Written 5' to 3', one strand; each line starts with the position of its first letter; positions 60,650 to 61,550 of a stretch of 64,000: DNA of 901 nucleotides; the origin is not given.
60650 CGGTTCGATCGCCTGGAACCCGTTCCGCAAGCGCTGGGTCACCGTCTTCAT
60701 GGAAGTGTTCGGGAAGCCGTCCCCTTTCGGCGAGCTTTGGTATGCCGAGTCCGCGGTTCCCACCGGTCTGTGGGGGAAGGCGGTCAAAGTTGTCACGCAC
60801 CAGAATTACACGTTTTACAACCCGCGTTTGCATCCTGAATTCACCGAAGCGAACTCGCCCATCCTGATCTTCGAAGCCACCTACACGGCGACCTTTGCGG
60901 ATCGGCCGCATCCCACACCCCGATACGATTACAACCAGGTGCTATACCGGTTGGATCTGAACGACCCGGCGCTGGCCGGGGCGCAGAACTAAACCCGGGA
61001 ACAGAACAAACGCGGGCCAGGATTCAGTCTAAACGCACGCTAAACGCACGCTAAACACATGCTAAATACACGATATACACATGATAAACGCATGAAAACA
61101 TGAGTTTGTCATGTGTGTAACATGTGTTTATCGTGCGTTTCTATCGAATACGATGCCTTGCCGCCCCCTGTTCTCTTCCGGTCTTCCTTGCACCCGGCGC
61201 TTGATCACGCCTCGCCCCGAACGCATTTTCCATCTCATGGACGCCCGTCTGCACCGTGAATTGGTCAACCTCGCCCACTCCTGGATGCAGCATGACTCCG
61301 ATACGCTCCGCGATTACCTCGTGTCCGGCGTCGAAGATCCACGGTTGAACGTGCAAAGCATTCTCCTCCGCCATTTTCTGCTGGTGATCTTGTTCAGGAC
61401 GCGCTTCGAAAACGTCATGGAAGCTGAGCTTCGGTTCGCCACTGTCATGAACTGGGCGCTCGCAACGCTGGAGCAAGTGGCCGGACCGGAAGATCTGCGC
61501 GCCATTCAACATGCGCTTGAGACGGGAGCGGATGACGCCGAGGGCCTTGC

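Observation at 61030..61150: Array D: a second copy of the array-B family 29 kb away, with internal dyad symmetry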

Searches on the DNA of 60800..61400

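Call 68: search_rna_families(source=window, start=60800, end=61400, threshold=evalue, max_evalue=1)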
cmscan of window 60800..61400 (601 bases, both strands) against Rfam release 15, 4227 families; matches with E-value up to 1: 9.
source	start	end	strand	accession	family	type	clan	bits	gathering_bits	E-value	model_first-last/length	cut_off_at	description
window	61066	61140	+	RF04154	mir-1277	Gene; miRNA;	-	29.3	81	0.0022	1-78/78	no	mir-1277 microRNA precursor family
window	61060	61133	+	RF03450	MIR1513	Gene; miRNA;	-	28.3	95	0.0024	1-91/91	no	MIR1513 microRNA precursor family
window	61064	61140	+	RF03747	mir-4536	Gene; miRNA;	-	28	76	0.0066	1-88/88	no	mir-4536 microRNA precursor family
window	61058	61137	+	RF03709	MIR1878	Gene; miRNA;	-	26.5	70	0.0095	1-100/100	no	MIR1878 microRNA precursor family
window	61062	61131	+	RF04176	mir-3149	Gene; miRNA;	-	26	100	0.013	1-83/83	no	mir-3149 microRNA precursor family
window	61042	61140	-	RF04176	mir-3149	Gene; miRNA;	-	25.6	100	0.017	1-83/83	no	mir-3149 microRNA precursor family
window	61064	61140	-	RF03450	MIR1513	Gene; miRNA;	-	25.5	95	0.014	1-91/91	no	MIR1513 microRNA precursor family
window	61064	61140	-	RF03747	mir-4536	Gene; miRNA;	-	25.3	76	0.032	1-88/88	no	mir-4536 microRNA precursor family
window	61063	61130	+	RF04085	mir-1271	Gene; miRNA;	-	24.5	80.5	0.0045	1-77/77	no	mir-1271 microRNA precursor family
